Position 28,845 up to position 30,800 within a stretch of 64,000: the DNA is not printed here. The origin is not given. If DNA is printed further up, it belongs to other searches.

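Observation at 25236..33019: Split thiol:fumarate-reductase-like gene set joined to a full HdrA, next to fumarate hydratase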

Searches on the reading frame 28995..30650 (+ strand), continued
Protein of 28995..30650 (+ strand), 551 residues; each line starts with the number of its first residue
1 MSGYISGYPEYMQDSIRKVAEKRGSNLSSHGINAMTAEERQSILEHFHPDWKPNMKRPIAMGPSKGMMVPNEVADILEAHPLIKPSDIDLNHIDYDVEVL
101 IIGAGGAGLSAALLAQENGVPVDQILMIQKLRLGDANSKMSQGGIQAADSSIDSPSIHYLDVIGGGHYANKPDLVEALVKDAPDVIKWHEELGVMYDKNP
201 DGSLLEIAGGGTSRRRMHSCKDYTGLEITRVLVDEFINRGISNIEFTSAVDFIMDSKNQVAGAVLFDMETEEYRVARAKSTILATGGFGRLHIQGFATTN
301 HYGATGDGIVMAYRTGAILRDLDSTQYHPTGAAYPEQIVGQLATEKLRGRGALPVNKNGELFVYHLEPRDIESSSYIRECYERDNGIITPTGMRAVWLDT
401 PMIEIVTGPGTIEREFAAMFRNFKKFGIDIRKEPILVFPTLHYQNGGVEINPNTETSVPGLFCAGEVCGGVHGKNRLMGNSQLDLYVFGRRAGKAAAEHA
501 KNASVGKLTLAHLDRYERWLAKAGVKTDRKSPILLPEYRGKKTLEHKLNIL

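Call 84: find_homologous_proteins(query=L049:8998-10713:+, max_evalue=1e-50)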
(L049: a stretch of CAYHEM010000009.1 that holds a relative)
Query L049:8998-10713:+ (571 aa): 7999 proteins with E <= 1e-50 among 8000 candidates; the best 120 are listed.
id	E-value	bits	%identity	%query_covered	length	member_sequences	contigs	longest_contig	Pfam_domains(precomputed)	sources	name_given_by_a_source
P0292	0.0e+0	1243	93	100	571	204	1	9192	PF00890.31,PF07992.21,PF03486.21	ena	-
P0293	0.0e+0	1183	89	99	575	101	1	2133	PF00890.31,PF07992.21,PF03486.21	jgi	jgi:succinate dehydrogenase/fumarate reductase flavoprotein subunit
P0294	0.0e+0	1174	88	99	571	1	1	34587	PF00890.31,PF07992.21,PF03486.21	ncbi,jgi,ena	ncbi:MAG: FAD-binding protein [Sulfuricellaceae bacterium]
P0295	0.0e+0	1169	87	100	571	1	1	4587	PF00890.31,PF07992.21,PF03486.21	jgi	jgi:succinate dehydrogenase/fumarate reductase flavoprotein subunit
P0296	0.0e+0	1169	88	99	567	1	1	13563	PF00890.31,PF07992.21,PF03486.21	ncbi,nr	ncbi:MAG TPA: FAD-binding protein [Gallionella sp.]|nr:FAD-binding protein [Gallionella sp.]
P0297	0.0e+0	1166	87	100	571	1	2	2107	PF00890.31,PF07992.21,PF03486.21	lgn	-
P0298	0.0e+0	1160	86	100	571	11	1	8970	PF00890.31,PF07992.21,PF03486.21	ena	-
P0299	0.0e+0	1159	86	99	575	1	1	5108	PF00890.31,PF07992.21,PF03486.21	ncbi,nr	ncbi:MAG: FAD-binding protein [Rhodocyclaceae bacterium]|nr:FAD-binding protein [Rhodocyclaceae bact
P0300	0.0e+0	1147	85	100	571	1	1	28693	PF00890.31,PF07992.21,PF03486.21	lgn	-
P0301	0.0e+0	1139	84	100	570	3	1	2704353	PF00890.31,PF07992.21,PF03486.21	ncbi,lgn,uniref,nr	ncbi:MAG: FAD-binding protein [Candidatus Nitricoxidivorans perseverans]|uniref:FAD-binding protein 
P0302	0.0e+0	1111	82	99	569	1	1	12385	PF00890.31,PF07992.21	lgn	-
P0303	0.0e+0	1106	82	99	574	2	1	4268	PF00890.31,PF07992.21,PF03486.21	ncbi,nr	ncbi:MAG: FAD-binding protein [Betaproteobacteria bacterium]|nr:FAD-binding protein [Betaproteobacte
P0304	0.0e+0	1095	82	99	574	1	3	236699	PF00890.31,PF07992.21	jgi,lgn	jgi:succinate dehydrogenase/fumarate reductase flavoprotein subunit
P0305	0.0e+0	1088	80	99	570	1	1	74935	PF00890.31,PF07992.21,PF03486.21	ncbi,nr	ncbi:MAG: FAD-binding protein [Rhodocyclaceae bacterium]|nr:FAD-binding protein [Rhodocyclaceae bact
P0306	0.0e+0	1087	81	99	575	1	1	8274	PF00890.31,PF07992.21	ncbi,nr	ncbi:MAG: FAD-binding protein [Sulfurisoma sp.]|nr:FAD-binding protein [Sulfurisoma sp.]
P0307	0.0e+0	1074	80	100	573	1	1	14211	PF00890.31,PF07992.21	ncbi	-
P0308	0.0e+0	1072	80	99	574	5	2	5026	PF01266.31,PF00890.31,PF07992.21,PF03486.21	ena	-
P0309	0.0e+0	1069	79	99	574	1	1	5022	PF01266.31,PF00890.31,PF07992.21,PF03486.21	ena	-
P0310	0.0e+0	1068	79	99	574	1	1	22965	PF01266.31,PF00890.31,PF07992.21,PF03486.21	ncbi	ncbi:FAD_binding_2 domain-containing protein [Gammaproteobacteria bacterium]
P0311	0.0e+0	1062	78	99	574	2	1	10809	PF01266.31,PF00890.31,PF07992.21,PF03486.21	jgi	jgi:succinate dehydrogenase/fumarate reductase flavoprotein subunit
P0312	0.0e+0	1061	79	99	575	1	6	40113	PF01266.31,PF00890.31,PF07992.21,PF03486.21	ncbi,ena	-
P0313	0.0e+0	1058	78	99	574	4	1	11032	PF01266.31,PF00890.31,PF07992.21,PF03486.21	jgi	jgi:succinate dehydrogenase/fumarate reductase flavoprotein subunit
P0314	0.0e+0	1058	79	99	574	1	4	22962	PF01266.31,PF00890.31,PF07992.21,PF03486.21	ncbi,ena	-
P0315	0.0e+0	1056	78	99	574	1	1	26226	PF00890.31,PF07992.21,PF03486.21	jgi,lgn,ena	-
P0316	0.0e+0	1052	78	99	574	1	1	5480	PF00890.31,PF07992.21,PF03486.21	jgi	-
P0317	0.0e+0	1048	77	100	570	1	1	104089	PF00890.31,PF07992.21,PF03486.21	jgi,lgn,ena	-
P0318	0.0e+0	1047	77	99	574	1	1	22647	PF01266.31,PF00890.31,PF07992.21,PF03486.21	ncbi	ncbi:FAD_binding_2 domain-containing protein [Gammaproteobacteria bacterium]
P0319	0.0e+0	1047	77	99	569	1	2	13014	PF01266.31,PF00890.31,PF07992.21,PF03486.21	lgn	-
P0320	0.0e+0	1045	77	99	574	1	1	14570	PF01266.31,PF00890.31,PF07992.21,PF03486.21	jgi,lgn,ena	-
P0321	0.0e+0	1038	77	99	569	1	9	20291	PF01266.31,PF00890.31,PF07992.21,PF03486.21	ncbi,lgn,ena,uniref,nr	ncbi:FAD-binding protein [uncultured Thiodictyon sp.]|uniref:FAD-binding protein n=1 Tax=uncultured 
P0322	0.0e+0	1037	76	100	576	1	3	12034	PF01266.31,PF00890.31,PF07992.21,PF03486.21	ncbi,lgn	ncbi:MAG: FAD-binding protein [Pseudomonadota bacterium]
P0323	0.0e+0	1031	76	99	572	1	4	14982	PF01266.31,PF00890.31,PF07992.21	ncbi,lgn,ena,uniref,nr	ncbi:FAD-binding protein [uncultured Thiodictyon sp.]|uniref:FAD-binding protein n=1 Tax=uncultured 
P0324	0.0e+0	1028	79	98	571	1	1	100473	PF00890.31,PF07992.21,PF03486.21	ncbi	-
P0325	0.0e+0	1020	74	100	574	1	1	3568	PF01266.31,PF00890.31,PF07992.21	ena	-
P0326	0.0e+0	1018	75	99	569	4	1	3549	PF01266.31,PF00890.31,PF07992.21,PF03486.21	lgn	-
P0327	0.0e+0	1017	75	99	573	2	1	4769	PF01266.31,PF00890.31,PF07992.21,PF03486.21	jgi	jgi:succinate dehydrogenase/fumarate reductase flavoprotein subunit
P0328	1.5e-298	1009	75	99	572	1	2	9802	PF01266.31,PF00890.31,PF07992.21,PF03486.21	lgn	-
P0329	1.1e-295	1000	74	100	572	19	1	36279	PF00890.31,PF07992.21,PF03486.21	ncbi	-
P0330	8.5e-293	990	73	99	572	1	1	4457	PF00890.31,PF07992.21,PF03486.21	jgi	jgi:succinate dehydrogenase/fumarate reductase flavoprotein subunit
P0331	1.5e-292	989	73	99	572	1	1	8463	PF00890.31,PF07992.21,PF03486.21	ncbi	-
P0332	2.3e-292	989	73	99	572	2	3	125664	PF00890.31,PF07992.21,PF03486.21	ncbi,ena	-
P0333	3.3e-291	985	76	96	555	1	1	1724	PF00890.31,PF07992.21,PF03486.21,PF01134.29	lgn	-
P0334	8.3e-291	984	73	99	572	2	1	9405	PF01266.31,PF00890.31,PF07992.21,PF03486.21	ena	-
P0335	2.4e-290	982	77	94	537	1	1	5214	PF00890.31,PF07992.21,PF03486.21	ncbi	ncbi:FAD_binding_2 domain-containing protein [Gammaproteobacteria bacterium]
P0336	2.5e-290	982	75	96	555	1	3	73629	PF01266.31,PF00890.31,PF07992.21,PF03486.21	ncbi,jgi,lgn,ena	-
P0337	5.4e-290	981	76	96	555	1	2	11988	PF00890.31,PF07992.21,PF03486.21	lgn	-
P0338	1.7e-289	979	76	96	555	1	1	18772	PF00890.31,PF07992.21,PF03486.21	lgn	-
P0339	2.0e-289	979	75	96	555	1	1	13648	PF00890.31,PF07992.21,PF03486.21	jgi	jgi:succinate dehydrogenase/fumarate reductase flavoprotein subunit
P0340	2.8e-289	979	75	96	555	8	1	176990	PF00890.31,PF07992.21,PF03486.21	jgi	-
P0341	4.2e-289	978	75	96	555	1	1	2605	PF00890.31,PF07992.21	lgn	-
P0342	5.8e-289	978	75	96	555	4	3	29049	PF01266.31,PF00890.31,PF07992.21,PF03486.21,PF01134.29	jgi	jgi:succinate dehydrogenase/fumarate reductase flavoprotein subunit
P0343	1.0e-288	977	75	96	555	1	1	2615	PF00890.31,PF07992.21,PF03486.21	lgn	-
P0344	1.0e-288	977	75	96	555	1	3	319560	PF01266.31,PF00890.31,PF07992.21,PF03486.21,PF01134.29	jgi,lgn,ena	-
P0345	1.5e-288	976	74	96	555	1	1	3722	PF00890.31,PF07992.21,PF03486.21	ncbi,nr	ncbi:MAG: FAD-binding protein [bacterium]|nr:FAD-binding protein [bacterium]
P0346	1.6e-288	976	75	96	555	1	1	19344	PF01266.31,PF00890.31,PF07992.21,PF03486.21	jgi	-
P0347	1.8e-288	976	75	96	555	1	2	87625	PF00890.31,PF07992.21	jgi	-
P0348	1.8e-288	976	75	96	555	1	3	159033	PF00890.31,PF07992.21,PF03486.21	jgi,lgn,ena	-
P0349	2.4e-288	976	75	96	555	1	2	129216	PF00890.31,PF07992.21,PF03486.21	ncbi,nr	ncbi:MAG: FAD-binding protein [Candidatus Aminicenantes bacterium]|nr:FAD-binding protein [Candidatu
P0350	2.5e-288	975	75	96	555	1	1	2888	PF00890.31,PF07992.21,PF03486.21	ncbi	-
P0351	3.2e-288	975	75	96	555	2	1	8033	PF00890.31,PF07992.21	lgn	-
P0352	4.1e-288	975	74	97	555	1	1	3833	PF00890.31,PF07992.21,PF03486.21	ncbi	-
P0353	4.4e-288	975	75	96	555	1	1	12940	PF01266.31,PF00890.31,PF07992.21,PF03486.21,PF01134.29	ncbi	-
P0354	8.4e-288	974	75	96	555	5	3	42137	PF01266.31,PF00890.31,PF07992.21,PF03486.21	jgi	jgi:succinate dehydrogenase/fumarate reductase flavoprotein subunit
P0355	9.3e-288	974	75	96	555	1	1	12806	PF00890.31,PF07992.21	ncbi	-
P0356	1.3e-287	973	75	96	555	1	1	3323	PF01266.31,PF00890.31,PF07992.21,PF03486.21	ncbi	-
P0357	1.3e-287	973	75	96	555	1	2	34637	PF00890.31,PF07992.21,PF03486.21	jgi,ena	-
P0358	1.4e-287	973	73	99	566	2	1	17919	PF00890.31,PF07992.21,PF03486.21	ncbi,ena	-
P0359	1.4e-287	973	75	96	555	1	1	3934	PF01266.31,PF00890.31,PF07992.21,PF03486.21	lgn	-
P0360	1.6e-287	973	75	96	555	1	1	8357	PF01266.31,PF00890.31,PF07992.21,PF03486.21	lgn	-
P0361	1.6e-287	973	75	96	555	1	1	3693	PF01266.31,PF00890.31,PF07992.21,PF03486.21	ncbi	-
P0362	2.2e-287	972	74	96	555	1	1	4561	PF00890.31,PF07992.21,PF03486.21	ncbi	-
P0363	2.2e-287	972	75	96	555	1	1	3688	PF01266.31,PF00890.31,PF07992.21,PF03486.21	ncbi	-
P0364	2.3e-287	972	75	96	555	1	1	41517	PF00890.31,PF07992.21,PF03486.21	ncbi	-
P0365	2.7e-287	972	74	96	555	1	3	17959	PF00890.31,PF07992.21,PF03486.21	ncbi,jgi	-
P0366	2.8e-287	972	75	96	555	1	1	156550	PF00890.31,PF07992.21,PF03486.21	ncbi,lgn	ncbi:MAG: FAD-binding protein [Candidatus Aminicenantaceae bacterium]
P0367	3.2e-287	972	75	96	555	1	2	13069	PF01266.31,PF00890.31,PF07992.21,PF03486.21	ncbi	-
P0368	3.2e-287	972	73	96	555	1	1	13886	PF00890.31,PF07992.21,PF03486.21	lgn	-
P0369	3.3e-287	972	75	96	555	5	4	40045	PF00890.31,PF07992.21,PF03486.21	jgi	-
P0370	3.5e-287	972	75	96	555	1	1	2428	PF00890.31,PF07992.21,PF03486.21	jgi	-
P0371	4.2e-287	971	73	96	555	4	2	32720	PF00890.31,PF07992.21,PF03486.21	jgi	jgi:succinate dehydrogenase/fumarate reductase flavoprotein subunit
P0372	4.2e-287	971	74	96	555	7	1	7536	PF00890.31,PF07992.21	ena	-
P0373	4.6e-287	971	73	96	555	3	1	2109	PF00890.31,PF07992.21,PF03486.21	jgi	-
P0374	5.9e-287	971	73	96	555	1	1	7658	PF00890.31,PF07992.21,PF03486.21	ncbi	-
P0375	6.2e-287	971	74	96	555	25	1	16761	PF00890.31,PF07992.21,PF03486.21,PF01134.29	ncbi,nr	ncbi:MAG: FAD-binding protein [Candidatus Aminicenantes bacterium]|nr:FAD-binding protein [Candidatu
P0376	6.3e-287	971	74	96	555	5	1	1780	PF01266.31,PF00890.31,PF07992.21,PF03486.21,PF01134.29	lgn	-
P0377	6.6e-287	971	73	96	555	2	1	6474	PF01266.31,PF00890.31,PF07992.21,PF03486.21,PF01134.29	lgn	-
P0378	7.2e-287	971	74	96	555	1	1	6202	PF01266.31,PF00890.31,PF07992.21,PF03486.21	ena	-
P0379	8.5e-287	970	74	96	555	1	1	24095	PF00890.31,PF07992.21,PF03486.21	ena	-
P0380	9.0e-287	970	74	96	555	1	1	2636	PF01266.31,PF00890.31,PF07992.21,PF03486.21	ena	-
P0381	1.1e-286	970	74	96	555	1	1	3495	PF00890.31,PF07992.21,PF03486.21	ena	-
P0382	1.2e-286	970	75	96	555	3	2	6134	PF00890.31,PF07992.21,PF03486.21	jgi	-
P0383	1.2e-286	970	73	96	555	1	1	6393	PF00890.31,PF07992.21,PF03486.21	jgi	-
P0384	1.3e-286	970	75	96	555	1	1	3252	PF00890.31,PF07992.21,PF03486.21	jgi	jgi:succinate dehydrogenase/fumarate reductase flavoprotein subunit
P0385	1.4e-286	970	74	96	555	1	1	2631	PF01266.31,PF00890.31,PF07992.21,PF03486.21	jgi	jgi:succinate dehydrogenase/fumarate reductase flavoprotein subunit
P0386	1.6e-286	970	73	96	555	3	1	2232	PF00890.31,PF07992.21,PF03486.21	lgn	-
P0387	1.7e-286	969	74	96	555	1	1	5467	PF01266.31,PF00890.31,PF07992.21,PF03486.21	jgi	jgi:succinate dehydrogenase/fumarate reductase flavoprotein subunit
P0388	2.0e-286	969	74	96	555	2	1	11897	PF00890.31,PF07992.21,PF03486.21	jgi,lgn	-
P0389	2.1e-286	969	74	96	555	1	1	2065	PF01266.31,PF00890.31,PF07992.21,PF03486.21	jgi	-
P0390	2.2e-286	969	74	96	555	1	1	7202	PF00890.31,PF07992.21,PF03486.21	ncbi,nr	ncbi:hypothetical protein ES703_23044 [subsurface metagenome]|nr:FAD-binding protein [bacterium]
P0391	2.6e-286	969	74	96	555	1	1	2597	PF00890.31,PF07992.21,PF03486.21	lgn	-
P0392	2.7e-286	969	74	97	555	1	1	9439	PF00890.31,PF07992.21,PF03486.21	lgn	-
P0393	2.7e-286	969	75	96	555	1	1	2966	PF01266.31,PF00890.31,PF07992.21,PF03486.21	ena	-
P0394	3.5e-286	968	74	96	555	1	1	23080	PF01266.31,PF00890.31,PF07992.21,PF03486.21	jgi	jgi:succinate dehydrogenase/fumarate reductase flavoprotein subunit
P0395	4.7e-286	968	74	97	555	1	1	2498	PF00890.31,PF07992.21,PF03486.21,PF01134.29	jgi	-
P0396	5.3e-286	968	74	96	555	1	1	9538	PF00890.31,PF07992.21,PF03486.21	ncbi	-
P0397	5.6e-286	968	74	96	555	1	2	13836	PF00890.31,PF07992.21,PF03486.21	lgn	-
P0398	6.1e-286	968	73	96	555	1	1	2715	PF01266.31,PF00890.31,PF07992.21,PF03486.21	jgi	jgi:succinate dehydrogenase/fumarate reductase flavoprotein subunit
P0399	7.1e-286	967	74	96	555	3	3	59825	PF00890.31,PF07992.21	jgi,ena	-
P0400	7.6e-286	967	73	96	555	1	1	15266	PF01266.31,PF00890.31,PF07992.21,PF03486.21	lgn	-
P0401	8.2e-286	967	74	97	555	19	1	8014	PF01266.31,PF00890.31,PF07992.21,PF03486.21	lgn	-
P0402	8.7e-286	967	76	96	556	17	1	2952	PF00890.31,PF07992.21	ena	-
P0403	8.8e-286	967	74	96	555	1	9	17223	PF01266.31,PF00890.31,PF07992.21,PF03486.21,PF01134.29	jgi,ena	-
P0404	1.2e-285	967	74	96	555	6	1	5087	PF00890.31,PF07992.21,PF03486.21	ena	-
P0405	1.4e-285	966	73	96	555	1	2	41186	PF01266.31,PF00890.31,PF07992.21,PF03486.21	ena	-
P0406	1.6e-285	966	74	96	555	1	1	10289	PF00890.31,PF07992.21,PF03486.21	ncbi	-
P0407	1.8e-285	966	74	96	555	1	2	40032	PF00890.31,PF07992.21,PF03486.21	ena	-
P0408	1.8e-285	966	74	96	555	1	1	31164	PF01266.31,PF00890.31,PF07992.21,PF03486.21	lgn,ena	-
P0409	1.9e-285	966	74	96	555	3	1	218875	PF01266.31,PF00890.31,PF07992.21,PF03486.21,PF01134.29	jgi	jgi:succinate dehydrogenase/fumarate reductase flavoprotein subunit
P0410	1.9e-285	966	73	96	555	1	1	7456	PF00890.31,PF07992.21,PF03486.21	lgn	-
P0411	2.1e-285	966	74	96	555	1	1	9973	PF01266.31,PF00890.31,PF07992.21,PF03486.21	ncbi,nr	ncbi:MAG: FAD-binding protein [Candidatus Aminicenantes bacterium]|nr:FAD-binding protein [Candidatu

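Call 95: predict_structure(alignment_id=A3)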
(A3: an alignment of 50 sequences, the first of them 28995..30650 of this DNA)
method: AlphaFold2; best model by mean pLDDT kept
length: 551 residues; sequences in the alignment: 50
mean_pLDDT: 74.6   pTM: 0.81
mean pLDDT of the five models: 74.6, 73.8, 72.4, 67.7, 66.1
residues with pLDDT >= 90: 150; 70-90: 218; 50-70: 99; < 50: 84
segments of 3 or more residues with pLDDT < 50: 133-144, 147-149, 163-169, 208-215, 287-304, 333-335, 337-341, 473-480, 536-551
pLDDT, mean of each block of 10 residues (from residue 1): 70 92 76 80 79 79 88 82 92 97 82 95 89 45 49 54 48 74 80 76 59 48 64 87 82 96 88 95 63 35 63 90 59 47 61 89 76 82 84 80 86 75 79 79 66 93 77 42 73 96 96 96 89 53 37 30
secondary structure, 60 per line:
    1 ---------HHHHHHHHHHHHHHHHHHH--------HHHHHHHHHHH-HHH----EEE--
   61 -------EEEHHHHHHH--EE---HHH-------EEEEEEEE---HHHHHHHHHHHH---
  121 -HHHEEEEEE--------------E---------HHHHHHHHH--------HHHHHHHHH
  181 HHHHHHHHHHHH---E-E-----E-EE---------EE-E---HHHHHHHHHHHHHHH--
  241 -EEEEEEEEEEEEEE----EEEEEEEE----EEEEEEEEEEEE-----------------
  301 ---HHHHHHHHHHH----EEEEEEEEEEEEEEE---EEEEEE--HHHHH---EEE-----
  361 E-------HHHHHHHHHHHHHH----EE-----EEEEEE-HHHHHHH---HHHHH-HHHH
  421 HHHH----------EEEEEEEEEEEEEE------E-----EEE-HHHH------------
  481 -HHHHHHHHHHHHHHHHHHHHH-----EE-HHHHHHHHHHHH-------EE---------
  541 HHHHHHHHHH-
elements in order: H10-28 H37-47 E56-58 E68-70 H71-77 E95-102 H106-117 E125-130 H155-163 H172-192 H224-238 E242-255 E260-267 E272-283 H304-314 E319-333 E337-342 H345-349 E353-355 H369-382 E394-399 H401-407 H411-415 H417-424 E435-448 E461-463 H465-468 H482-502 H511-522 H541-550

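Call 97: fold_search(model_id=the predicted structure, library=pdb)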
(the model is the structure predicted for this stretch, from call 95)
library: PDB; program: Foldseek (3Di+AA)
matches with E <= 10: 1700; with E <= 0.001: 1028
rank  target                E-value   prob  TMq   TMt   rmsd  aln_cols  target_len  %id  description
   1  1kf6_A                9.1e-29  1.00  0.63  0.60   4.7       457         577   31  E. coli Quinol-Fumarate Reductase with Bound Inhibitor HQNO (released 2002-03-13)
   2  5vpn_A                1.4e-27  1.00  0.63  0.60   4.6       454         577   31  E. coli Quinol fumarate reductase FrdA E245Q mutation (released 2017-06-21)
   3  6awf_A                1.7e-27  1.00  0.62  0.60   4.8       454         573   31  Escherichia coli quinol:fumarate reductase crystallized without dicarboxylate (released 2017-12-06)
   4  5vpn_E                5.1e-27  1.00  0.62  0.59   4.9       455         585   31  E. coli Quinol fumarate reductase FrdA E245Q mutation (released 2017-06-21)
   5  8b6g_CA               8.8e-27  1.00  0.61  0.57   4.7       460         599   29  Cryo-EM structure of succinate dehydrogenase complex (complex-II) in respiratory supercomplex of Tetrahymena thermoph (released 2023-03-29)
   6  1e39                  2.5e-26  1.00  0.58  0.56   5.4       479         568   27  Flavocytochrome C3 from Shewanella frigidimarina histidine 365 mutated to alanine (released 2000-09-18)
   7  1d4c_B                3.8e-26  1.00  0.57  0.56  17.2       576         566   26  CRYSTAL STRUCTURE OF THE UNCOMPLEXED FORM OF THE FLAVOCYTOCHROME C FUMARATE REDUCTASE OF SHEWANELLA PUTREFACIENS STRAI (released 1999-12-01)
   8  1d4c_A                4.0e-26  1.00  0.57  0.55  16.8       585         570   24  CRYSTAL STRUCTURE OF THE UNCOMPLEXED FORM OF THE FLAVOCYTOCHROME C FUMARATE REDUCTASE OF SHEWANELLA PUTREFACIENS STRAI (released 1999-12-01)
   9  7d6v_A                4.3e-26  1.00  0.59  0.55   5.4       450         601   33  Mycobacterium smegmatis Sdh1 in complex with UQ1 (released 2021-04-07)
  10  1m64_A                7.0e-26  1.00  0.58  0.56   5.3       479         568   27  Crystal structure of Q363F mutant flavocytochrome c3 (released 2002-11-06)
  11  1jrz_A                8.7e-26  1.00  0.58  0.56  16.5       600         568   24  Crystal structure of Arg402Tyr mutant flavocytochrome c3 from Shewanella frigidimarina (released 2001-11-02)
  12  7d6x_A                1.2e-25  1.00  0.59  0.56   5.3       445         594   34  Mycobacterium smegmatis Sdh1 complex in the apo form (released 2021-04-07)
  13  1ksu_A                1.3e-25  1.00  0.58  0.56   5.3       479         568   28  Crystal Structure of His505Tyr Mutant Flavocytochrome c3 from Shewanella frigidimarina (released 2002-08-14)
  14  9fq7_2M               1.7e-25  1.00  0.62  0.57   4.5       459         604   30  Perkinsus marinus Respiratory supercomplex CII2CIII2CIV2 in c1 sate (released 2025-07-02)
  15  2b7r                  1.7e-25  1.00  0.58  0.56   5.4       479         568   27  Structure of E378D mutant flavocytochrome c3 (released 2006-05-23)
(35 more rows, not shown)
